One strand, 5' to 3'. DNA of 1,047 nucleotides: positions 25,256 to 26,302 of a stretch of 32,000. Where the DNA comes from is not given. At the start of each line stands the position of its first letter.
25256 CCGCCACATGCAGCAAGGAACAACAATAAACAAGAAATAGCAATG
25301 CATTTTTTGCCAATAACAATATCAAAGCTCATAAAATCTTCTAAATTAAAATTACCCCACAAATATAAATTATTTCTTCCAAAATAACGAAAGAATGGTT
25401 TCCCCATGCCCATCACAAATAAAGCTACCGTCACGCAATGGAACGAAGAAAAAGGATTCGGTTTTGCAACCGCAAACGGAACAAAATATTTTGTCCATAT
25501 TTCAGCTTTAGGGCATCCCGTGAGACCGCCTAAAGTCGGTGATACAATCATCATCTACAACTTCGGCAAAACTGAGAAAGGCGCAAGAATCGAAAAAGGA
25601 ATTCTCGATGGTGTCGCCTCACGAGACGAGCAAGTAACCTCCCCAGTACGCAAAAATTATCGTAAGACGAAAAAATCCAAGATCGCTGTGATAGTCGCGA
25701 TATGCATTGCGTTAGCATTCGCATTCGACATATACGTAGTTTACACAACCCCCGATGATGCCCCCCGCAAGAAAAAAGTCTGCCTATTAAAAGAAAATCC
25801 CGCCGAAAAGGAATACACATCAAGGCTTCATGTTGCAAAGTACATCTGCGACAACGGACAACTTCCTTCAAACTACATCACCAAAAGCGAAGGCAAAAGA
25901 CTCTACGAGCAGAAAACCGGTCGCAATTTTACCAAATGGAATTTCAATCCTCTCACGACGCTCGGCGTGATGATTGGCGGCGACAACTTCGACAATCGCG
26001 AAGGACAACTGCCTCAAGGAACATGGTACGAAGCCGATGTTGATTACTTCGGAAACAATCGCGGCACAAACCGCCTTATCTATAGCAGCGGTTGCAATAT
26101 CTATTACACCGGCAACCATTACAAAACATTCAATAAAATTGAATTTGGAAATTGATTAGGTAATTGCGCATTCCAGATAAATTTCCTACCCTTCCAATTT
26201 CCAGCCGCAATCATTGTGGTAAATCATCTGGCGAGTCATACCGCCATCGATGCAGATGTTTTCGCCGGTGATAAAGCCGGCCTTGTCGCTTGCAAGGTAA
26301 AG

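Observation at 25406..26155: Cold-shock domain / TM helix / barnase fusion with no adjacent barstar-like inhibitor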

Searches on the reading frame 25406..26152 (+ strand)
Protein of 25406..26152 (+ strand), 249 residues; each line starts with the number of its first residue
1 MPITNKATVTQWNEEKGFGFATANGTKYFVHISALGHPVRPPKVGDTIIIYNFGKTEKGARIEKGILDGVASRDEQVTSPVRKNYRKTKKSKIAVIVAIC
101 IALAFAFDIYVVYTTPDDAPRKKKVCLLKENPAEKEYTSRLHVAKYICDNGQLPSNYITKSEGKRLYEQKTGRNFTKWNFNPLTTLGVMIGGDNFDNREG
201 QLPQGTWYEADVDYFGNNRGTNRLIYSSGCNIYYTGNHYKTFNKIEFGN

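Call 3: search_protein_families(library=pfam, proteins=[window:25406-26152:+], max_evalue=1)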
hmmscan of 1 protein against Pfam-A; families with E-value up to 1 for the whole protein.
window:25406-26152:+ (249 aa): 2 families
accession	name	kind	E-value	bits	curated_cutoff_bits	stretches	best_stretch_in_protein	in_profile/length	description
PF00545.25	Ribonuclease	-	4.4e-15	56.4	24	1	148-245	8-97/98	ribonuclease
PF00313.28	CSD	-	0.0014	18.9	27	1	6-35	2-33/66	'Cold-shock' DNA-binding domain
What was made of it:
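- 25406..25621 (+): Cold-shock domain (residues 1-72), predicted to be cytoplasmic. The RNP1-like motif is KGFGFA and the RNP2-like motif is YFVHI. Pfam CSD scores 18.9 bits, below the cut-off (call 3).
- On Barnase / microbial RNase family (PF00545): 56.4 bits against a cut-off of 24, E 4.4e-15, residues 148-245 (call 3).
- On Cold-shock domain (PF00313): 18.9 bits against a cut-off of 27; only residues 6-35 align (call 3).
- On CSD-DUF1294 / CSD-Excalibur proteins: Only PF00545 is found C-terminal to the helix (call 3).
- Checked: The Pfam score is below the curated cut-off (18.9 against 27 bits, call 3).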

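Call 4: search_protein_families(library=ncbifam, proteins=[window:25406-26152:+], max_evalue=1)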
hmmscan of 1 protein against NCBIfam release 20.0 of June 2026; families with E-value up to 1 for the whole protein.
window:25406-26152:+ (249 aa): 8 families
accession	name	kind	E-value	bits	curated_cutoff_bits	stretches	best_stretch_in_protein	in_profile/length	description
NF049933.1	TransAntitermCspE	equivalog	0.0011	19.1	120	1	6-35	5-36/69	transcription antiterminator/RNA stability regulator CspE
NF008190.0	PRK10943.1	subfamily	0.0018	18.2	137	1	6-35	5-36/69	cold shock-like protein CspC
NF007062.0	PRK09507.1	subfamily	0.0024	17.8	133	1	6-35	5-36/69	transcription antiterminator/RNA stability regulator CspE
NF007679.0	PRK10354.1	subfamily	0.012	15.9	130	1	9-35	9-37/70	RNA chaperone/antiterminator CspA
TIGR02381.1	cspD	equivalog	0.026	14.5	115.4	1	7-60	4-59/68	cold shock domain-containing protein CspD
NF052260.1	SCO2583_fam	equivalog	0.047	12.4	205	1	81-125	54-99/354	SCO2583 family membrane protein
NF007378.0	PRK09890.1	equivalog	0.13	12.5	144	1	9-35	9-37/70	cold shock protein CspG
NF011662.0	PRK15082.1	equivalog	0.14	11.4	484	1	72-132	17-77/303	glutathione ABC transporter permease GsiD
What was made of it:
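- On Cold-shock domain (PF00313): NCBIfam Csp models score far below their cut-offs (call 4).
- On Polymorphic toxin (Tox-Barnase): There is no such domain (calls 3, 4).
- The N-terminus is a cytoplasmic CSD (calls 3, 4).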

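Call 5: search_solved_structures(query=window:25406-26152:+, max_evalue=1, show_alignments=3)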
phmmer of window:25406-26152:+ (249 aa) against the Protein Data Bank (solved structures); distinct sequences matched with E-value up to 1: 76 (the best 60 are shown).
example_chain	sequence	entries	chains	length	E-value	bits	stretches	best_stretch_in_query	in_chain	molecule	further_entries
1b21_A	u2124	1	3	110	3.9e-17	66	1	143-245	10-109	PROTEIN (BARNASE)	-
1bsb_A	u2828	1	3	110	4.7e-17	65.7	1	143-245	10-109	BARNASE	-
1b20_A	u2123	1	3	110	4.7e-17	65.7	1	143-245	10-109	PROTEIN (BARNASE)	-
1bse_A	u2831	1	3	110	4.7e-17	65.7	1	143-245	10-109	BARNASE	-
1b2z_A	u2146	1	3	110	5.3e-17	65.6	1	143-245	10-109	PROTEIN (BARNASE)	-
1brg_A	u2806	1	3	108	5.5e-17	65.5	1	143-245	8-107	BARNASE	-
2f4y_A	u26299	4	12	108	5.8e-17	65.4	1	143-245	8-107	Ribonuclease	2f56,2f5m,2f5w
2za4_A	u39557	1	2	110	6.2e-17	65.4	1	143-245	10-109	Ribonuclease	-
1a2p_A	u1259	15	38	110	6.5e-17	65.3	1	143-245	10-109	BARNASE | PROTEIN (BARNASE) | BARNASE (G SPECIFIC ENDONUCLEASE)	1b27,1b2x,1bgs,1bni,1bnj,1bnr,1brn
1x1y_A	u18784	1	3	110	6.7e-17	65.3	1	143-245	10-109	Ribonuclease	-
1bsa_A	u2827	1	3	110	8.9e-17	64.8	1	143-245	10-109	BARNASE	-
1bsd_A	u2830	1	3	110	9e-17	64.8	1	143-245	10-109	BARNASE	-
1bsc_A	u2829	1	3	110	9e-17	64.8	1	143-245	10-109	BARNASE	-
4haa_A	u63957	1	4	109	9.5e-17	64.7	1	143-245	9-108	Ribonuclease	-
1buj_A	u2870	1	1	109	1.5e-16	64.1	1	143-245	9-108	PROTEIN (BINASE)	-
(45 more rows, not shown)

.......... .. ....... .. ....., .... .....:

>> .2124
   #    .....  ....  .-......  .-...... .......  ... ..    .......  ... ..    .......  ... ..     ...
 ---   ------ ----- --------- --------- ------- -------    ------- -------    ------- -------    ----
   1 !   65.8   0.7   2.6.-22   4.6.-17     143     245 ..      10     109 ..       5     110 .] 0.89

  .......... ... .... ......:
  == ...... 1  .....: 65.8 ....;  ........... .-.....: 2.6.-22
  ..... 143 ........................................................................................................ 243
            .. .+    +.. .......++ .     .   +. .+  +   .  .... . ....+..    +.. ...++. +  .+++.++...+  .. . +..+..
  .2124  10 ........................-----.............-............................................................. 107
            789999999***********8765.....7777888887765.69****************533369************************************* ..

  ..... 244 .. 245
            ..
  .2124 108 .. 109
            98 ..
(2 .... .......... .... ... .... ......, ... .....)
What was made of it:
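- On Barnase / microbial RNase family (PF00545): Barnase in PDB scores E about 5e-17 (call 5).
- Closest known: Barnase. Different: It has a 5-residue insertion after helix 2 (call 5).
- Checked: Pfam PF00545 gives E 4.4e-15 and 56.4 bits against a cut-off of 24, over residues 148-245 (call 3). phmmer against PDB finds barnase and binase at E about 5e-17 over residues 143-245 (call 5).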

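Call 7: find_homologous_proteins(query=window:25406-26152:+)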
Query window:25406-26152:+ (249 aa): 141 proteins with E <= 0.001 among 385 candidates; the best 120 are listed.
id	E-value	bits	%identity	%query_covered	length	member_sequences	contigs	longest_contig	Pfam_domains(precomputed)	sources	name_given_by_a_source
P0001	1.8e-152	524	90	100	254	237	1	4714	PF00545.26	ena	-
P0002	7.9e-135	466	86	99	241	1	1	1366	PF00545.26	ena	-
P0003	1.5e-133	462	84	100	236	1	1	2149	PF00545.26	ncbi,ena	-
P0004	9.9e-131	453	80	100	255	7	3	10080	PF00545.26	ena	-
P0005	1.8e-125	436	78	100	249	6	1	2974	PF00545.26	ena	-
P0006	5.5e-122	424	76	100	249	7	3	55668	PF00545.26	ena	-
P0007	8.6e-121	420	75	99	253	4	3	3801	PF00545.26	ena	-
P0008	1.7e-115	403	73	100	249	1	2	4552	PF00545.26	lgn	-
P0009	1.2e-113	397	72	99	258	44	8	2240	PF00545.26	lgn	-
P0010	2.3e-112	393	71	99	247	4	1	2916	PF00545.26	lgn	-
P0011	1.1e-111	391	70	100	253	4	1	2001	PF00545.26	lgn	-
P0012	3.6e-111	389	69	100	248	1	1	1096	PF00545.26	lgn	-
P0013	1.7e-110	387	69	100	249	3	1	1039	PF00545.26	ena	-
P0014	3.8e-110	386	69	99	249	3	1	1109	PF00545.26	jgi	jgi:cold shock CspA family protein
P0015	5.6e-110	385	68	100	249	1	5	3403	PF00545.26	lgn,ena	-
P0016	6.9e-110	385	70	99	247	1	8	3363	PF00545.26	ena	-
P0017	7.5e-110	385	69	99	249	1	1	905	PF00545.26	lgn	-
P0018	1.3e-109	384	70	99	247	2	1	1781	PF00545.26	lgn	-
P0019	1.6e-109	384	69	99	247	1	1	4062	PF00545.26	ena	-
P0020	2.2e-109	383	68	100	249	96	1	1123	PF00545.26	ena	-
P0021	2.6e-109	383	69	100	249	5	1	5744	PF00545.26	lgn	-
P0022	3.2e-109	383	69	99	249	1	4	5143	PF00545.26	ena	-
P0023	7.5e-109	381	68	99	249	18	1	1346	PF00545.26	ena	-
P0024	1.2e-108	381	68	99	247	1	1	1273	PF00545.26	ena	-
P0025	1.6e-108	380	67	100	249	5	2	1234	PF00545.26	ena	-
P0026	1.7e-108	380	68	100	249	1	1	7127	PF00545.26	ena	-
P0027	2.3e-108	380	68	100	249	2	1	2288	PF00545.26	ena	-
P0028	3.2e-108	379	67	100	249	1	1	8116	PF00545.26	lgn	-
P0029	3.8e-108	379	68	100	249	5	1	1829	PF00545.26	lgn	-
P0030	5.0e-108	379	68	100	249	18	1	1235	PF00545.26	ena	-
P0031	6.5e-108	378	67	100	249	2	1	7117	PF00545.26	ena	-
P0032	6.5e-108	378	68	99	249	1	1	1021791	PF00545.26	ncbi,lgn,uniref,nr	ncbi:ribonuclease domain-containing protein [Fibrobacter sp. UWB10]|uniref:ribonuclease domain-conta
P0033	6.5e-108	378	68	99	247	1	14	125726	PF00545.26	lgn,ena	-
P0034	6.6e-108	378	67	100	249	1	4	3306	PF00545.26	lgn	-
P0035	8.7e-108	378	69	99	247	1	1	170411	PF00545.26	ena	-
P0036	1.9e-107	377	67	100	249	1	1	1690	PF00545.26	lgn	-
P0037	2.5e-107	376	68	99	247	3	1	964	PF00545.26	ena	-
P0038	2.7e-107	376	67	100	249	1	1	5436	PF00545.26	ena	-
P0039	4.6e-107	375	68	99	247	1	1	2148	PF00545.26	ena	-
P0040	4.9e-107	375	67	100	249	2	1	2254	PF00545.26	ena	-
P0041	5.3e-107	375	67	100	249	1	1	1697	PF00545.26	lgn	-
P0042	5.6e-107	375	68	99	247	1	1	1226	PF00545.26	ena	-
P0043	5.7e-107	375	68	99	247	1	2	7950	PF00545.26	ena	-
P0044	1.5e-106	374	67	100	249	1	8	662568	PF00545.26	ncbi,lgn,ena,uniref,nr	ncbi:MAG: hypothetical protein IJ177_03240 [Fibrobacter sp.]|uniref:ribonuclease domain-containing p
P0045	4.1e-106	372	67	99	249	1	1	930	PF00545.26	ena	-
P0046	5.0e-106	372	67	99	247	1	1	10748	PF00545.26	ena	-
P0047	6.2e-106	372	68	99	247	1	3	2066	PF00545.26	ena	-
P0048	8.4e-106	371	66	100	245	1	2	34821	PF00545.26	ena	-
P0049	1.6e-105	370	67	99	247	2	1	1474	PF00545.26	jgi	jgi:cold shock CspA family protein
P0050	1.7e-105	370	67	99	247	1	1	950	PF00545.26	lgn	-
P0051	2.2e-105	370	67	99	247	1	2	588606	PF00545.26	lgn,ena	-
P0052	5.8e-105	369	67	99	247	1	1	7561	PF00545.26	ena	-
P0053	1.1e-104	368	66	99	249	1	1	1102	PF00545.26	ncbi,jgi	jgi:cold shock CspA family protein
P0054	2.8e-104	366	66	100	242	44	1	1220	PF00545.26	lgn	-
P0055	1.8e-102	360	99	62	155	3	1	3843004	PF00545.26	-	-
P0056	3.9e-95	336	61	99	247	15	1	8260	PF00545.26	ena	-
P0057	5.6e-95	336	61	99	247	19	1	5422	PF00545.26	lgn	-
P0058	1.4e-92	328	60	99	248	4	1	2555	PF00545.26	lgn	-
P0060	7.1e-91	322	60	99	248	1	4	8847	PF00545.26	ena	-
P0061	8.0e-91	322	59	99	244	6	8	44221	PF00545.26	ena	-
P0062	1.0e-90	322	59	99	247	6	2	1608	PF00545.26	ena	-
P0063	2.7e-90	321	60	99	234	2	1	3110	PF00545.26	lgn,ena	-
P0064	6.0e-90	319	58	99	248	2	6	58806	PF00545.26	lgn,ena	-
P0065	8.9e-90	319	60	99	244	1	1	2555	PF00545.26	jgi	-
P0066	1.5e-89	318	59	99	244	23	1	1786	PF00545.26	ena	-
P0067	4.2e-89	317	58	98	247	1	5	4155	PF00545.26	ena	-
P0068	7.3e-88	313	58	99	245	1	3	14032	PF00545.26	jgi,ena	-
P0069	1.5e-87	311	55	99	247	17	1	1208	PF00545.26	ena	-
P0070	2.8e-87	311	58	98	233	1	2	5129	PF00545.26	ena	-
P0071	9.5e-87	309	58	99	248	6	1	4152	PF00545.26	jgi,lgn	jgi:cold shock CspA family protein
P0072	2.7e-86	307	55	99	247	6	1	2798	PF00545.26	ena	-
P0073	3.1e-86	307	54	99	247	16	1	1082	PF00545.26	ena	-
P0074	8.1e-86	306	55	99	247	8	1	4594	PF00545.26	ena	-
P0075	8.5e-86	306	57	98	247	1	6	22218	PF00545.26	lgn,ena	-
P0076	3.0e-85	304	57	98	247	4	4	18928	PF00545.26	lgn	-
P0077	6.4e-85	303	54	99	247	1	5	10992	PF00545.26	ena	-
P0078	9.7e-85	302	54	99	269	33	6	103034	PF00545.26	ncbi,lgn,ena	-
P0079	2.6e-84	301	57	99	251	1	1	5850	PF00545.26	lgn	-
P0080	4.4e-84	300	55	99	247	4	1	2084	PF00545.26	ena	-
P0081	5.4e-83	297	55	99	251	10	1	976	PF00545.26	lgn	-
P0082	5.9e-83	296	55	99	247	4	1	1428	PF00545.26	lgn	-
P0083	1.0e-82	296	54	99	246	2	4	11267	PF00545.26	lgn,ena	-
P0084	2.4e-82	295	53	99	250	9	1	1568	PF00545.26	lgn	-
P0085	3.4e-82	294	54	99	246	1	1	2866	PF00545.26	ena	-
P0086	4.7e-82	294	52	99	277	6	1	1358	PF00545.26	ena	-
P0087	1.4e-81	292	55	98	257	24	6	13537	PF00545.26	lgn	-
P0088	4.3e-81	290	55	98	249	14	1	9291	PF00545.26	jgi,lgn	jgi:cold shock CspA family protein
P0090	3.8e-79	284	53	98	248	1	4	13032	PF00545.26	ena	-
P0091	3.9e-78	281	50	99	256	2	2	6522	PF00545.26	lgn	-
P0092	2.2e-77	278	54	98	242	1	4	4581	PF00545.26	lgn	-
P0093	1.2e-76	276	51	99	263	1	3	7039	PF00545.26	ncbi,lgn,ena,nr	ncbi:MAG: hypothetical protein HUK19_07150 [Fibrobacter sp.]|nr:hypothetical protein [Fibrobacter sp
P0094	1.7e-76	275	52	98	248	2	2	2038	PF00545.26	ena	-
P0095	3.9e-76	274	51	98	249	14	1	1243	PF00545.26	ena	-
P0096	4.8e-75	271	51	98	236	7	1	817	PF00545.26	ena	-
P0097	8.1e-75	270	51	98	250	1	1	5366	PF00545.26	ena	-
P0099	1.9e-71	259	49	98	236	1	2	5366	PF00545.26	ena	-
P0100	3.1e-71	258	49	98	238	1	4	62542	PF00545.26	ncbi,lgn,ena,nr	ncbi:MAG: hypothetical protein J6Y56_03775 [Fibrobacterales bacterium]|nr:hypothetical protein [Fibr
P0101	4.0e-70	254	49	98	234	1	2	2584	PF00545.26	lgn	-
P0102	7.4e-70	254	49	98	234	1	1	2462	PF00545.26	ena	-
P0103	1.7e-69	252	49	98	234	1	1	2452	PF00545.26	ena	-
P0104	7.9e-69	250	50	98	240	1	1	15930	PF00545.26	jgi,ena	-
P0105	7.0e-67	244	49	98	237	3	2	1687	PF00545.26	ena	-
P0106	3.4e-64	235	66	61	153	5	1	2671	PF00545.26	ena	-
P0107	3.6e-64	235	65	61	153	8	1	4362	PF00545.26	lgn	-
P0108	1.4e-63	233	67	60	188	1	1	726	PF06738.19,PF00545.26,PF12821.14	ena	-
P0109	8.5e-63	230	66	61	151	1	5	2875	PF00545.26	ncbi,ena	-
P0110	9.7e-63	230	65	61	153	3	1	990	PF00545.26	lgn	-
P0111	3.1e-62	229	46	99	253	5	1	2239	PF00545.26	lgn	-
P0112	1.6e-60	223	65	61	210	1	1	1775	PF00545.26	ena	-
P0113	7.1e-54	201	59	61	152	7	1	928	PF00545.26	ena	-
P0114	9.2e-52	194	65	52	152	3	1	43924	PF00545.26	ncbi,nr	ncbi:MAG: hypothetical protein MJZ05_12045 [Fibrobacter sp.]|nr:hypothetical protein [Fibrobacter sp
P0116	1.7e-50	190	56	60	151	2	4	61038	PF00545.26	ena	-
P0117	1.6e-46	177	64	47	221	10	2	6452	PF00545.26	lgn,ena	-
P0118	3.8e-46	176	51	61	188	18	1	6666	PF00545.26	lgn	-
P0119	2.2e-45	173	64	46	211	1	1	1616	PF00545.26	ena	-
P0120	2.5e-45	173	64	46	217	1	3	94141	PF00545.26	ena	-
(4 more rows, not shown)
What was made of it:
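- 25406..26155 (+): Complete gene for the 249-aa CSD-TM-barnase protein, including the stop codon at 26153-26155. More than 100 homologous protein clusters exist, almost all from Fibrobacter (call 7).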

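Call 16: predict_structure(alignment_id=A1)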
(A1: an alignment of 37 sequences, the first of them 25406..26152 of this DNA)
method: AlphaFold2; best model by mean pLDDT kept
length: 249 residues; sequences in the alignment: 37
mean_pLDDT: 78.7   pTM: 0.47
mean pLDDT of the five models: 78.7, 78.5, 77.5, 77.0, 76.9
residues with pLDDT >= 90: 137; 70-90: 42; 50-70: 23; < 50: 47
segments of 3 or more residues with pLDDT < 50: 76-91, 107-134
pLDDT, mean of each block of 10 residues (from residue 1): 78 96 93 93 95 90 93 56 33 63 55 35 30 62 93 94 95 89 88 95 95 76 93 93 84
secondary structure, 60 per line:
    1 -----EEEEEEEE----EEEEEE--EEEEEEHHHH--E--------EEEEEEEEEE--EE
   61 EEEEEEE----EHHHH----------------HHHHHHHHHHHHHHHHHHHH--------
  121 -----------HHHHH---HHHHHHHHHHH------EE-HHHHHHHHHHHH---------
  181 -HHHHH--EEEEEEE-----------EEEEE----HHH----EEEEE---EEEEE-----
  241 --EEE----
elements in order: E6-13 E18-23 E26-31 H32-35 E47-56 E59-67 H73-76 H93-112 H132-136 H140-150 H160-171 H182-186 E189-195 E207-211 E223-227 E231-235 E243-245
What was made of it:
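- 25682..25750 (+): Single transmembrane helix acting as a signal anchor (residues 93-115, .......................). AF2 predicts a helix at 93-112 (call 16).
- On Barnase / microbial RNase family (PF00545): The AF2 model has pLDDT of about 90-95 in the domain (call 16).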

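Call 20: find_encoding_contigs(protein=P0032, flank=10000, max_places=3)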
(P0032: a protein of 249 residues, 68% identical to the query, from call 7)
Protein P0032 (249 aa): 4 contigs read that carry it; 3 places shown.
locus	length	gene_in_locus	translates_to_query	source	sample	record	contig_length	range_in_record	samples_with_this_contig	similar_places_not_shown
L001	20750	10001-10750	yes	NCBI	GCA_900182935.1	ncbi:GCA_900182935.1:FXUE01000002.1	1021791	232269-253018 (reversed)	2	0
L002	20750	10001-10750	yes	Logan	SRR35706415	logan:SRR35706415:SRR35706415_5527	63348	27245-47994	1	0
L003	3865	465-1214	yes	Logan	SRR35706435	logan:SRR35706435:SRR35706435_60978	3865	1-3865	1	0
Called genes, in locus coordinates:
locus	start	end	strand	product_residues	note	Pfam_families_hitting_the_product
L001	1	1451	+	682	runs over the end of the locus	PF17191:RecG_wedge, PF01336:tRNA_anti-codon, PF04851:ResIII, PF00270:DEAD, PF07517:SecA_DEAD (weak), PF00271:Helicase_C, PF19833:RecG_dom3_C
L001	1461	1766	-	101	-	-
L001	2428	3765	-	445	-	PF00135:COesterase, PF20434:BD-FAE, PF07859:Abhydrolase_3 (weak)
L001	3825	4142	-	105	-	-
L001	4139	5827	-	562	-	PF13620:CarboxypepD_reg (faint), PF00544:Pectate_lyase_4, PF13229:Beta_helix (weak)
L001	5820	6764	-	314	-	PF14394:DUF4423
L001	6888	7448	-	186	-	PF00383:dCMP_cyt_deam_1, PF14437:MafB19-deam (weak)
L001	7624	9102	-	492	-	PF07991:KARI_N, PF01450:KARI_C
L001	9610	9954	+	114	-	-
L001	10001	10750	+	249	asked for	PF00545:Ribonuclease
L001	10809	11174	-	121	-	PF01381:HTH_3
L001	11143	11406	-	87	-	-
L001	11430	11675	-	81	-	PF10387:DUF2442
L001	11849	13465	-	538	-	-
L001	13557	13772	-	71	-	PF12441:CopG_antitoxin (weak), PF14384:BrnA_antitoxin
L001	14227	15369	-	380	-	PF09603:Fib_succ_major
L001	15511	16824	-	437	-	PF13173:AAA_14, PF13635:DUF4143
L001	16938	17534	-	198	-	-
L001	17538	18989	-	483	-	PF09603:Fib_succ_major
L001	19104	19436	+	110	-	PF00893:Multi_Drug_Res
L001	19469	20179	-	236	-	PF00106:adh_short, PF13561:adh_short_C2, PF23441:SDR (weak)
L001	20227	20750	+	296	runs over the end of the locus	-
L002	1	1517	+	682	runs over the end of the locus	PF17191:RecG_wedge, PF01336:tRNA_anti-codon, PF04851:ResIII, PF00270:DEAD, PF07517:SecA_DEAD (weak), PF00271:Helicase_C, PF19833:RecG_dom3_C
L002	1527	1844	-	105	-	-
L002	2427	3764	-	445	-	PF00135:COesterase, PF20434:BD-FAE, PF07859:Abhydrolase_3 (weak)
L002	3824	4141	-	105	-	-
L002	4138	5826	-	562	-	PF13620:CarboxypepD_reg (faint), PF00544:Pectate_lyase_4, PF13229:Beta_helix (weak)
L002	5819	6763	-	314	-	PF14394:DUF4423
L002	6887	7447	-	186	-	PF00383:dCMP_cyt_deam_1, PF14437:MafB19-deam (weak)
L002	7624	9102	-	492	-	PF07991:KARI_N, PF01450:KARI_C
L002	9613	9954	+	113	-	-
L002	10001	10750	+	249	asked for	PF00545:Ribonuclease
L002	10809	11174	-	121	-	PF01381:HTH_3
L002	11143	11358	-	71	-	-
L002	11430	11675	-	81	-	PF10387:DUF2442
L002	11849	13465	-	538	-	-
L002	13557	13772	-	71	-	PF12441:CopG_antitoxin (weak), PF14384:BrnA_antitoxin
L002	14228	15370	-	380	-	PF09603:Fib_succ_major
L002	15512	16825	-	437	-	PF13173:AAA_14, PF13635:DUF4143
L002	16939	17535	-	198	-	-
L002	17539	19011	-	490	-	PF09603:Fib_succ_major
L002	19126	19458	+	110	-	PF00893:Multi_Drug_Res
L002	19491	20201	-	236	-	PF00106:adh_short, PF13561:adh_short_C2, PF23441:SDR (weak)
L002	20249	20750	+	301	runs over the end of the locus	-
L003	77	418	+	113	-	-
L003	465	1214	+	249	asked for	PF00545:Ribonuclease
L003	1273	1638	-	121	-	PF01381:HTH_3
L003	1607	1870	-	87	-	-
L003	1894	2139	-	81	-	PF10387:DUF2442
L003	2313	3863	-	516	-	?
